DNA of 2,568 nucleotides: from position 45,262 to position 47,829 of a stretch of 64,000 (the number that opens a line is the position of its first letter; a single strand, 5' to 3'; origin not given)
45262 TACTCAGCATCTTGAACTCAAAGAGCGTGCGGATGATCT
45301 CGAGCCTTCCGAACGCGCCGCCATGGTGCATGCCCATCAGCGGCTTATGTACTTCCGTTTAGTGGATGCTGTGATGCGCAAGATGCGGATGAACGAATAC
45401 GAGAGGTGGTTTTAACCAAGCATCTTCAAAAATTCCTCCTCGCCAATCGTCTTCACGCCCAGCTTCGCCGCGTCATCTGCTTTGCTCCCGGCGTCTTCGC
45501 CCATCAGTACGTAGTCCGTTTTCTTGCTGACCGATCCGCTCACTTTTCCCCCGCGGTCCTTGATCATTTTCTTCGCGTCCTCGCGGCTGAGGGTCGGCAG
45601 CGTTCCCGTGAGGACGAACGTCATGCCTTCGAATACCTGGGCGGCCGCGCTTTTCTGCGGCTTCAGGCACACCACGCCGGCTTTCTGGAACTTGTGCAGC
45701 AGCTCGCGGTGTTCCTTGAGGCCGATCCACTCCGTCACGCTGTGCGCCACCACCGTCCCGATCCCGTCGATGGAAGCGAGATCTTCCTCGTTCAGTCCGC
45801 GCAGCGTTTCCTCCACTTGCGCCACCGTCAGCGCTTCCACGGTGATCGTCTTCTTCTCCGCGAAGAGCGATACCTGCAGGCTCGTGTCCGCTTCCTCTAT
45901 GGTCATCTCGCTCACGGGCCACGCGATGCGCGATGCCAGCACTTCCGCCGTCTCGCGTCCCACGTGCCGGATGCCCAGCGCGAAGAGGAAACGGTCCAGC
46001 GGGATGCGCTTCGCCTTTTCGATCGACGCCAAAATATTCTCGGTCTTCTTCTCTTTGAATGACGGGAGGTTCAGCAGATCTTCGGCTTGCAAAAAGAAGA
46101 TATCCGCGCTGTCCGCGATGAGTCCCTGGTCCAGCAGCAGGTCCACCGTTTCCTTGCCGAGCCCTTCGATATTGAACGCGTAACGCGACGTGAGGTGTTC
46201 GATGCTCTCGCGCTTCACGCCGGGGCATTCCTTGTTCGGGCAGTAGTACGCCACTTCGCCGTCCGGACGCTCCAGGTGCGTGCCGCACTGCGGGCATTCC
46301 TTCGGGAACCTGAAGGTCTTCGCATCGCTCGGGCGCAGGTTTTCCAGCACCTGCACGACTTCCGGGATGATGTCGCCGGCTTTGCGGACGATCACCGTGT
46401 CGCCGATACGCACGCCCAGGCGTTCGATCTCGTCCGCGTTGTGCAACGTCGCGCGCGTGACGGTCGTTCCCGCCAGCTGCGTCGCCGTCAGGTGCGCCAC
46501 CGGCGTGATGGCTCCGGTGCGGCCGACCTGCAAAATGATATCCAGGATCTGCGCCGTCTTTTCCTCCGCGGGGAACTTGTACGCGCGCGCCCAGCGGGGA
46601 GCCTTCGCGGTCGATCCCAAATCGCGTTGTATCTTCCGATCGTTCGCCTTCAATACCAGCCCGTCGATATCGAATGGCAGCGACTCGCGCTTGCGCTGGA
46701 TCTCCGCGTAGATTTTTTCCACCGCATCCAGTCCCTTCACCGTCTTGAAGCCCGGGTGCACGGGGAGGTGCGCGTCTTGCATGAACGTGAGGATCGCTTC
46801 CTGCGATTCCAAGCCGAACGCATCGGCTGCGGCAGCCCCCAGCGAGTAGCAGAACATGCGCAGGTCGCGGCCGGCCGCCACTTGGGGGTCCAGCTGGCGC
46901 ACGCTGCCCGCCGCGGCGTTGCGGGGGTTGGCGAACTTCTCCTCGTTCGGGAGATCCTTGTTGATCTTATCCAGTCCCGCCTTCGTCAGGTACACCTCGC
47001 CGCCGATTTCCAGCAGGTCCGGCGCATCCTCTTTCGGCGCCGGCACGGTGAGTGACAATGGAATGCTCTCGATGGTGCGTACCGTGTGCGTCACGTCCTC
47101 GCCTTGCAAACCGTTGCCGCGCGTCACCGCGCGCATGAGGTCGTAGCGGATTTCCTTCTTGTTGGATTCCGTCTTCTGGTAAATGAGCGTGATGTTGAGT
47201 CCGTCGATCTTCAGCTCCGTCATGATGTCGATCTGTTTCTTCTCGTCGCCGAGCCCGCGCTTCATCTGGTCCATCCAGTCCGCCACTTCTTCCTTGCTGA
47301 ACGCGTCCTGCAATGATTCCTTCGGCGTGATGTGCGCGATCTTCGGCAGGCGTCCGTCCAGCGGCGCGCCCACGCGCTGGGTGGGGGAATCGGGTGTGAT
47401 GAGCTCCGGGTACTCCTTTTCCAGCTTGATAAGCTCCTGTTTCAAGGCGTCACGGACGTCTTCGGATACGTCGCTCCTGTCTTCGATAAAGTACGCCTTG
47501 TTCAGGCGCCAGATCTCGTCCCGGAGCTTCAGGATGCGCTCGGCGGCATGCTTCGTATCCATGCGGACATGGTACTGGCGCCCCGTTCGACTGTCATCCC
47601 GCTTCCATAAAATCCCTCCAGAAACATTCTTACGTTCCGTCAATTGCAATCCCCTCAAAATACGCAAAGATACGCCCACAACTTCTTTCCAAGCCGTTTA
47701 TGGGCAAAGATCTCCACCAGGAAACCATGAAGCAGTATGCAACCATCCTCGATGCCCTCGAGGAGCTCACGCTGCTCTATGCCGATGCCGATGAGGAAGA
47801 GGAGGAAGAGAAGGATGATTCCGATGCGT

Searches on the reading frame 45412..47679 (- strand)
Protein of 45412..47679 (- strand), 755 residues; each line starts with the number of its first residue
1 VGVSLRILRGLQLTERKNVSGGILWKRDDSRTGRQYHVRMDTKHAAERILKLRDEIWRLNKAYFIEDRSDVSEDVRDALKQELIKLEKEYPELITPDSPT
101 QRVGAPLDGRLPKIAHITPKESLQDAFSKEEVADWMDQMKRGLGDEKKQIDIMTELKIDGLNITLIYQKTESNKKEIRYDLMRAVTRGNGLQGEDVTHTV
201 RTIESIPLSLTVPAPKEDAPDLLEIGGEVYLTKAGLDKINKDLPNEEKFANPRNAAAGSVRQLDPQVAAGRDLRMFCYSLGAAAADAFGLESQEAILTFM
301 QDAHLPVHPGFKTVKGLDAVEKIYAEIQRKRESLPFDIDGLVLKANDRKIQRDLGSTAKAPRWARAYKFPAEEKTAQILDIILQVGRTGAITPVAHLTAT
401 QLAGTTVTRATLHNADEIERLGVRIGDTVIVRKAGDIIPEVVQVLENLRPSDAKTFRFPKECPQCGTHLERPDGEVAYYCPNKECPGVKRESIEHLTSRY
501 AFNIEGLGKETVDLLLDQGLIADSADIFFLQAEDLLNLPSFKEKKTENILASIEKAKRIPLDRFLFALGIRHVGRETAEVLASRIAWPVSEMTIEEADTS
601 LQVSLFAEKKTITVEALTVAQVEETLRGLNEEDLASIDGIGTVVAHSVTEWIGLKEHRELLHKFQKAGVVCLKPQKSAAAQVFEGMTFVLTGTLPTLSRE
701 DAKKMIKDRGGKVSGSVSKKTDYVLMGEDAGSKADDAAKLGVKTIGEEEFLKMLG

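Call 76: search_protein_families(library=pfam, proteins=[window:45412-47679:-], max_evalue=0.0001)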
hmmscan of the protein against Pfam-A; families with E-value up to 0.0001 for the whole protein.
window:45412-47679:- (755 aa): 6 families
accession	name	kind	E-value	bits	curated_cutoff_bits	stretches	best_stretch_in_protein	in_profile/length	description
PF01653.23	DNA_ligase_aden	-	5.9e-75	252.5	27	1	110-372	3-253/253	NAD-dependent DNA ligase adenylation domain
PF03120.22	DNA_ligase_OB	-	7.1e-33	112.8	32.9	1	376-452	2-78/79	NAD-dependent DNA ligase OB-fold domain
PF00533.33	BRCT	-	5.3e-15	55.9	21.3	1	682-753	5-77/78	BRCA1 C Terminus (BRCT) domain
PF12826.13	HHH_2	-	1.7e-12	47.8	27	1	563-584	1-22/64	Helix-hairpin-helix motif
PF03119.21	DNA_ligase_ZBD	-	3.7e-10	39.9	25.8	1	461-486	1-26/27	NAD-dependent DNA ligase C4 zinc finger domain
PF16589.12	BRCT_2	-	6.4e-06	26.8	27.3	1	681-743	1-63/86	BRCT domain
